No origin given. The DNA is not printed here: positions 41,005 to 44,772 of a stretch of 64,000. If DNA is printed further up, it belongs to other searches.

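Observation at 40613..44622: Translationally coupled pair: 1155-aa protein with C-terminal calcineurin-like phosphoesterase + NT5C-type 5'(3')-deoxyribonucleotidase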

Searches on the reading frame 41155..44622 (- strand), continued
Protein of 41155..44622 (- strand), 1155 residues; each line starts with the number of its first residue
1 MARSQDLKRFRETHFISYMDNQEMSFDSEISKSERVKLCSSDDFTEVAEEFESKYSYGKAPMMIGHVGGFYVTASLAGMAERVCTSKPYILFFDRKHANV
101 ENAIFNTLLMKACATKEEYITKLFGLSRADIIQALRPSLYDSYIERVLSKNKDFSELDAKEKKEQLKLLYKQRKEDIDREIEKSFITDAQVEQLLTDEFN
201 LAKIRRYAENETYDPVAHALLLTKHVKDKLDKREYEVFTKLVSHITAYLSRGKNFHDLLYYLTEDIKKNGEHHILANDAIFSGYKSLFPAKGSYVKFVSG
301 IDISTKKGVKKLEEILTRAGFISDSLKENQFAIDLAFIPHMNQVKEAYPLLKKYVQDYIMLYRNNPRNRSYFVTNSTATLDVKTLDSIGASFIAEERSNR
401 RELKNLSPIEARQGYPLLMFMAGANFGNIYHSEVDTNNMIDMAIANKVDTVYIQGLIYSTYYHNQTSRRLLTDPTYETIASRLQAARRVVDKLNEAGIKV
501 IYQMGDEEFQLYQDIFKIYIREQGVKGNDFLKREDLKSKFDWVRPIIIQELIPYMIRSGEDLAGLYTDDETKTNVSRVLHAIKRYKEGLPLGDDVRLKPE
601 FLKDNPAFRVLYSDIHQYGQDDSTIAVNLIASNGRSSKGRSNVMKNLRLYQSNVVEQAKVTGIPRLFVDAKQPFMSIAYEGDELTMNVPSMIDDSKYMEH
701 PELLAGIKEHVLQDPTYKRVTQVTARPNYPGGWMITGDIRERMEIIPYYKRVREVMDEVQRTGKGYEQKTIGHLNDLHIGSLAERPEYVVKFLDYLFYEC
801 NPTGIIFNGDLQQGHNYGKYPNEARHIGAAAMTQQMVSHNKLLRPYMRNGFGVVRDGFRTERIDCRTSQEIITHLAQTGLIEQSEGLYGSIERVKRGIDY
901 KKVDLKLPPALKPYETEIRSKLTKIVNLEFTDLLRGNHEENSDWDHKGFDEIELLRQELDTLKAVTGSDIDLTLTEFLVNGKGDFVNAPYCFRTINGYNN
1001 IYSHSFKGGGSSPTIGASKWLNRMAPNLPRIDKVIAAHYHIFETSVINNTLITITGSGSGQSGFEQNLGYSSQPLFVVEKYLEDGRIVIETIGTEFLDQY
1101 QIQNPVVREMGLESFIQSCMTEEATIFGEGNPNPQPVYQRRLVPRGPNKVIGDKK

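Call 19: find_encoding_contigs(protein=P0030, flank=8000, max_places=1)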
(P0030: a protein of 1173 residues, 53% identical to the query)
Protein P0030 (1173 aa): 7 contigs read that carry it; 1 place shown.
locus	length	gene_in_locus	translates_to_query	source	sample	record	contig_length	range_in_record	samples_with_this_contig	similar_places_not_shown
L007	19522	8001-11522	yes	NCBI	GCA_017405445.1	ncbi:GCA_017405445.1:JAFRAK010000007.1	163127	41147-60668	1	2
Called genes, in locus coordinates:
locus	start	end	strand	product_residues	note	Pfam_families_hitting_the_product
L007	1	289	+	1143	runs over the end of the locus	PF01855:POR_N, PF17147:PFOR_II, PF01558:POR, PF10371:EKR (weak), PF12838:Fer4_7 (weak), PF13183:Fer4_8, PF13187:Fer4_9 (weak), PF02775:TPP_enzyme_C, +3 more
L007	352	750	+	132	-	-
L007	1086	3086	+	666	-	PF17191:RecG_wedge, PF04851:ResIII, PF00270:DEAD, PF00271:Helicase_C, PF19833:RecG_dom3_C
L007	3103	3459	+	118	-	-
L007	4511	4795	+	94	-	-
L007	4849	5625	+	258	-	PF04471:Mrr_cat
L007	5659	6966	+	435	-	PF07693:KAP_NTPase, PF24883:NPHP3_N (faint), PF13173:AAA_14 (faint), PF13401:AAA_22 (faint)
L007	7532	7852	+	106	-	-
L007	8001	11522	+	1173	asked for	-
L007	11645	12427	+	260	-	-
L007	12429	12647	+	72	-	-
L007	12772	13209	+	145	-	-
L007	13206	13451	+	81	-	-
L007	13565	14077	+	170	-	-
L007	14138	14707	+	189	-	-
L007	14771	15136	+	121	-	PF01880:Desulfoferrodox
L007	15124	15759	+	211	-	PF00702:Hydrolase, PF13419:HAD_2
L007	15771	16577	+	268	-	PF00106:adh_short, PF08659:KR (weak), PF13561:adh_short_C2, PF23441:SDR (weak)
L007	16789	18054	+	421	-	PF09903:DUF2130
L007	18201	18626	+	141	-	PF00011:HSP20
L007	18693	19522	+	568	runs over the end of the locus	-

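Call 26: find_related_loci(query=A1, collection=genome_contigs, flank=6000)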
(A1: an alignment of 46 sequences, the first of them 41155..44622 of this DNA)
Query A1 (1155 aa) in genome_contigs; peptide patterns used: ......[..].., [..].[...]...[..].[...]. (x = any residue, [..] = any of these).
47 stretches matched a pattern; 26 encode a relative of the query (tblastn E <= 1e-3); 23 distinct loci.
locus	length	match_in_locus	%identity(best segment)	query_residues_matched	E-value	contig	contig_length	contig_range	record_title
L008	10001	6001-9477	69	1-1152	0e+0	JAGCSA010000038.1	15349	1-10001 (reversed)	MAG: Bacilli bacterium isolate RGIG10070 Yak_Rumen-1__c1596638, whole genome shotgun sequence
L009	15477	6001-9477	67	1-1152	0e+0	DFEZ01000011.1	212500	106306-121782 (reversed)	MAG TPA_asm: Bacillales bacterium UBA3789 UBA3789_contig_8688, whole genome shotgun sequence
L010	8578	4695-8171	68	1-1152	0e+0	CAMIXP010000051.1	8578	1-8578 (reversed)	MAG: uncultured Bacillales bacterium isolate SRR12081302_bin.69_metaWRAP_v1.3_MAG genome assembly, contig: ERZ12289775.1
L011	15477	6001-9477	68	1-1152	0e+0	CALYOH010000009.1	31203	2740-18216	MAG: uncultured Bacillales bacterium isolate SRR13040389_bin.19_metaWRAP_v1.3_MAG genome assembly, contig: ERZ8969618.83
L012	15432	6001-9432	55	1-1154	0e+0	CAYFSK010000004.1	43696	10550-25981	MAG TPA_asm: uncultured Mycoplasma sp. isolate ERP107106_co1_81 genome assembly, contig: NODE_700_length_43696_cov_7.957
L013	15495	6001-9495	51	5-1152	0e+0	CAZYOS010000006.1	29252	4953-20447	MAG TPA_asm: uncultured Clostridium sp. isolate SRP294416_co3_872 genome assembly, contig: NODE_2022_length_29252_cov_6.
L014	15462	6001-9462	70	1-1154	0e+0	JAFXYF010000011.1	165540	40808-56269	MAG: Bacilli bacterium isolate RGIG6854 Sheep_Rumen-4__c1143353, whole genome shotgun sequence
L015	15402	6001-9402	53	34-1154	0e+0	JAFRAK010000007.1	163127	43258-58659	MAG: Bacilli bacterium isolate RGIG2316 Goat_Duodenum.Co__c94882, whole genome shotgun sequence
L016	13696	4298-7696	51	34-1154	0e+0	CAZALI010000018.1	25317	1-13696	MAG TPA_asm: uncultured Muribaculaceae bacterium isolate SRP278969_co1_164 genome assembly, contig: NODE_2068_length_253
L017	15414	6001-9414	50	34-1152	0e+0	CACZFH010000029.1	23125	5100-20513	MAG: uncultured Erysipelotrichaceae bacterium isolate RUG12568 genome assembly, contig: RUG12568_asm_29, whole genome sh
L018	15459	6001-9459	49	8-1152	0e+0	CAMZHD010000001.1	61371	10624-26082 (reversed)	MAG TPA_asm: uncultured Bacillales bacterium isolate SRR10912542_bin.29_metaWRAP_v1.3_MAG genome assembly, contig: ERZ14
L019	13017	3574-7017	47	7-1154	0e+0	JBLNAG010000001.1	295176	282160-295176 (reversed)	MAG: Ignavibacteriales bacterium isolate MAG183 PRJNA951521_bin41_renamed_0, whole genome shotgun sequence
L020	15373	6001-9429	48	1-1150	0e+0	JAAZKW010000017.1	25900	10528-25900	MAG: Mollicutes bacterium isolate AS22ysBPME_94 50469_AS22, whole genome shotgun sequence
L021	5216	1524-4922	45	30-1154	0e+0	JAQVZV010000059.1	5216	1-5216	MAG: Bacilli bacterium isolate STF2_181 NODE_58390_length_5216_cov_3.533307_Sandtown_F2, whole genome shotgun sequence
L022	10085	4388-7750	42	8-1154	0e+0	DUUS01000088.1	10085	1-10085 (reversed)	MAG TPA_asm: Mollicutes bacterium isolate AS08sgBPME_254 141384_AS08, whole genome shotgun sequence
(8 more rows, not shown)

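Call 32: predict_structure(alignment_id=A1)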
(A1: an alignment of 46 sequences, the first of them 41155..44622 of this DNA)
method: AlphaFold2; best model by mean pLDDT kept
length: 1155 residues; sequences in the alignment: 46
mean_pLDDT: 85.4   pTM: 0.73
mean pLDDT of the five models: 85.4, 84.5, 82.6, 79.9, 79.7
residues with pLDDT >= 90: 552; 70-90: 486; 50-70: 87; < 50: 30
segments of 3 or more residues with pLDDT < 50: 633-639, 655-659, 819-827, 1153-1155
pLDDT, mean of each block of 10 residues (from residue 1): 68 89 84 78 89 88 91 94 91 92 94 94 92 90 83 73 78 82 85 89 93 92 91 92 93 90 91 94 91 90 89 91 71 91 86 92 64 89 86 92 90 94 87 95 96 80 78 88 92 96 87 88 69 61 89 92 77 85 86 74 90 84 86 50 73 55 81 86 88 92 89 87 85 94 96 92 89 90 86 95 93 63 49 84 93 90 92 94 90 90 91 93 93 87 66 91 92 80 76 90 81 88 85 91 93 90 77 91 95 94 93 90 72 64 58 47
secondary structure, 60 per line:
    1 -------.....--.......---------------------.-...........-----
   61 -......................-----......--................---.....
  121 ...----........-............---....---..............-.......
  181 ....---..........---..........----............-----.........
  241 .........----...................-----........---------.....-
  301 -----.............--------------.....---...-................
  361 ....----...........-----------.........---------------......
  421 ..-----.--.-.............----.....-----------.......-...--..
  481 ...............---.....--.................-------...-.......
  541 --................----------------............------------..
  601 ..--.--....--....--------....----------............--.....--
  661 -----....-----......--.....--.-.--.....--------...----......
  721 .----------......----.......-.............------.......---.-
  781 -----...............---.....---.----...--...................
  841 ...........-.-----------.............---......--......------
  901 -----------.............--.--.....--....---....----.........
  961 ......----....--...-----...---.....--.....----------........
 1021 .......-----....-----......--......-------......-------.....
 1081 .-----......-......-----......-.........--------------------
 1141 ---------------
elements in order (helices of 4 or more, strands of 3 or more residues): H8-12 H15-21 H45-55 E62-66 H67-83 E89-94 H97-112 H116-123 H128-135 H137-148 H152-155 H159-172 H174-184 H188-197 H201-210 H215-226 H232-249 H254-272 H278-285 E295-299 H306-318 E333-337 H345-354 E355-364 E369-376 H391-399 E415-422 H433-445 E450-454 H466-471 H479-495 E499-503 H506-522 H534-540 H543-558 H575-586 H599-602 E608-611 E614-617 E626-629 H640-651 H654-658 E666-669 E675-680 E683-687 H695-699 H715-721 E732-737 E742-748 H750-762 E769-775 H786-800 E804-808 H822-850 H865-877 E881-886 E889-894 H912-924 E930-934 H937-940 H944-947 H952-966 E971-974 E977-979 E985-987 E991-995 E998-1002 H1013-1027 E1033-1036 E1042-1047 E1050-1055 H1063-1068 E1076-1081 E1087-1092 H1094-1099 H1105-1110 H1112-1120

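Call 34: fold_search(model_id=the predicted structure, library=pdb)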
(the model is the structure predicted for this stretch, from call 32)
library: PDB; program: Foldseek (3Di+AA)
matches with E <= 10: 666; with E <= 0.001: 6
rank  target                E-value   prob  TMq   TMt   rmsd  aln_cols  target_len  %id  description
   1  6knb_A                1.0e-05  1.00  0.15  0.35  19.4       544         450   13  PolD-PCNA-DNA (form A) (released 2020-08-05)
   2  9f29_A                1.4e-04  1.00  0.15  0.35  16.6       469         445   12  Pyrococcus abyssi PolD in complex with Rpa2 winged-helix domain class 1 (composite map) (released 2024-12-04)
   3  9f2a_A                1.4e-04  1.00  0.14  0.31  17.8       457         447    9  Pyrococcus abyssi PolD in complex with Rpa2 winged-helix domain class 2 (composite map) (released 2024-12-04)
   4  8ppt_A                6.8e-04  1.00  0.16  0.38   6.5       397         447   10  Pyrococcus abyssi DNA polymerase D (PolD) in its editing mode bound to a primer/template substrate containing a mismat (released 2023-12-20)
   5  6hms_A                6.8e-04  1.00  0.13  0.33  16.5       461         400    9  Cryo-EM map of DNA polymerase D from Pyrococcus abyssi in complex with DNA (released 2019-01-30)
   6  6ulo_B                8.3e-04  1.00  0.16  0.51   8.4       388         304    8  Structure of an N-terminally truncated uncharacterized protein from Leptospira interrogans serogroup Icterohaemorrhagi (released 2019-10-16)
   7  1oie                  2.2e-03  0.98  0.14  0.26   9.3       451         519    8  5'-Nucleotidase (E. coli) with an Engineered Disulfide Bridge (S228C, P513C) (released 2004-08-05)
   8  5ihe_B                2.6e-03  0.98  0.11  0.26  17.9       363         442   11  D-family DNA polymerase - DP1 subunit (3'-5' proof-reading exonuclease) (released 2016-08-31)
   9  6hmf_B                2.8e-03  0.98  0.11  0.26  17.9       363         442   11  D-family DNA polymerase - DP1 subunit (3'-5' proof-reading exonuclease) H451 proof-reading deficient variant (released 2019-01-30)
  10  5ihe_A                2.9e-03  0.87  0.10  0.24  21.6       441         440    9  D-family DNA polymerase - DP1 subunit (3'-5' proof-reading exonuclease) (released 2016-08-31)
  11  8sym_B                3.1e-03  1.00  0.09  0.45   6.3       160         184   16  Human VPS29/VPS35L Complex (Locally refined map) (released 2023-11-01)
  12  6hmf_A                3.2e-03  0.96  0.10  0.24  20.9       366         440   10  D-family DNA polymerase - DP1 subunit (3'-5' proof-reading exonuclease) H451 proof-reading deficient variant (released 2019-01-30)
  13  6t8h_A                3.4e-03  1.00  0.15  0.36  13.9       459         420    8  Cryo-EM structure of the DNA-bound PolD-PCNA processive complex from P. abyssi (released 2020-03-04)
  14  3t1i_C                3.6e-03  0.99  0.13  0.34   9.7       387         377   10  Crystal Structure of Human Mre11: Understanding Tumorigenic Mutations (released 2011-11-30)
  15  3t1i_D                4.6e-03  0.99  0.14  0.36  10.9       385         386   11  Crystal Structure of Human Mre11: Understanding Tumorigenic Mutations (released 2011-11-30)
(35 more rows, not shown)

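Call 59: search_protein_representatives(alignment_id=A1)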
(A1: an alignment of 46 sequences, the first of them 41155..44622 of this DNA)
Query: 46 sequences, 1170 profile positions. Proteins with E-value up to 0.001 (for the whole library): 183; up to 1e-10: 151; up to 1e-30: 46. The best 150 are listed.
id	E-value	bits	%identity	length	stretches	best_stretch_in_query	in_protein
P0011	0.0e+00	1979.4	-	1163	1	2-1170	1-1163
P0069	0.0e+00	1838.2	-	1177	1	3-1170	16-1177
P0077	0.0e+00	1585.7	-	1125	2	189-1170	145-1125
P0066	0.0e+00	1510.1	-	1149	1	3-1158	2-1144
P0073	0.0e+00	1423.1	-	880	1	12-890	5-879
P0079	0.0e+00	1250.2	-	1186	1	2-1169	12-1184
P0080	7.1e-255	865.1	-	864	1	319-1169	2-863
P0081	6.0e-186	636.9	-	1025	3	205-854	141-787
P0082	1.6e-172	592.4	-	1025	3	202-856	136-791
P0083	6.6e-162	557.2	-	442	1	5-462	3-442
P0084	3.6e-159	548.2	-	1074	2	20-854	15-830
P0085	6.0e-138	477.9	-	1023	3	192-855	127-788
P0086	1.6e-132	459.9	-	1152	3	194-854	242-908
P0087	6.7e-124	431.4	-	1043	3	199-855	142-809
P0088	6.1e-114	398.4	-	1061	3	211-855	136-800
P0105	5.1e-58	213.1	-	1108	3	194-855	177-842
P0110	7.9e-40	152.9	-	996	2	430-844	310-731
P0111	5.2e-39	150.2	-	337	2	944-1155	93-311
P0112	1.3e-37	145.6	-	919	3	936-1114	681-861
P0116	3.6e-34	134.2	-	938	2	948-1121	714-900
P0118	5.0e-32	127.1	-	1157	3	936-1116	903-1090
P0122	4.7e-30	120.5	-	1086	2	947-1121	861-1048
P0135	7.7e-26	106.6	-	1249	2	177-376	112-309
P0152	4.1e-23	97.5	-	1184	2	391-849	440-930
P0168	1.8e-20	88.8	-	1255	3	770-843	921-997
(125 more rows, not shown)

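Call 62: search_protein_families(library=pfam, proteins=[P0081, P0084, P0086, P0105, P0110, P0112, P0118, P0135, P0168], max_evalue=0.01)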
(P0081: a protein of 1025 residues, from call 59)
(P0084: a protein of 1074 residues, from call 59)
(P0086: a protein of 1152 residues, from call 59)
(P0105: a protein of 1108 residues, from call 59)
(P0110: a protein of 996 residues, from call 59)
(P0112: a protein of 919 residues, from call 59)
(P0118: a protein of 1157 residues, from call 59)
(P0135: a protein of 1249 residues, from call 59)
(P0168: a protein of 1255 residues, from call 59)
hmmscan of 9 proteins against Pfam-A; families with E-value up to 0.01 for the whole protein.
P0081 (1025 aa): 0 families

P0084 (1074 aa): 0 families

P0086 (1152 aa): 0 families

P0105 (1108 aa): 0 families

P0110 (996 aa): 2 families
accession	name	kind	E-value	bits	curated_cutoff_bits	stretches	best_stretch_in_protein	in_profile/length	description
PF00149.33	Metallophos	-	0.00033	21.6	21.5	1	663-836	4-116/191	Calcineurin-like phosphoesterase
PF22848.2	ASD1_dom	-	0.0026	17.8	22.2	0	218-272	118-171/239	Alpha-L-arabinofuranosidase 1 domain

P0112 (919 aa): 1 family
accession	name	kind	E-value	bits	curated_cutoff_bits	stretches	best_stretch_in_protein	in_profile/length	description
PF00149.33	Metallophos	-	1.6e-06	29.1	21.5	1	594-802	2-191/191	Calcineurin-like phosphoesterase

P0118 (1157 aa): 0 families

P0135 (1249 aa): 1 family
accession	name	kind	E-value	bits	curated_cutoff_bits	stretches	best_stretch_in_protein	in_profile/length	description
PF05266.19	DUF724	-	0.0069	16.7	38.4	0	512-620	83-183/188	Protein of unknown function (DUF724)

P0168 (1255 aa): 1 family
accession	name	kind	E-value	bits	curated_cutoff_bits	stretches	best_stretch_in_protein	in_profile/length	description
PF00149.33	Metallophos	-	0.00061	20.7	21.5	0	929-1039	3-72/191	Calcineurin-like phosphoesterase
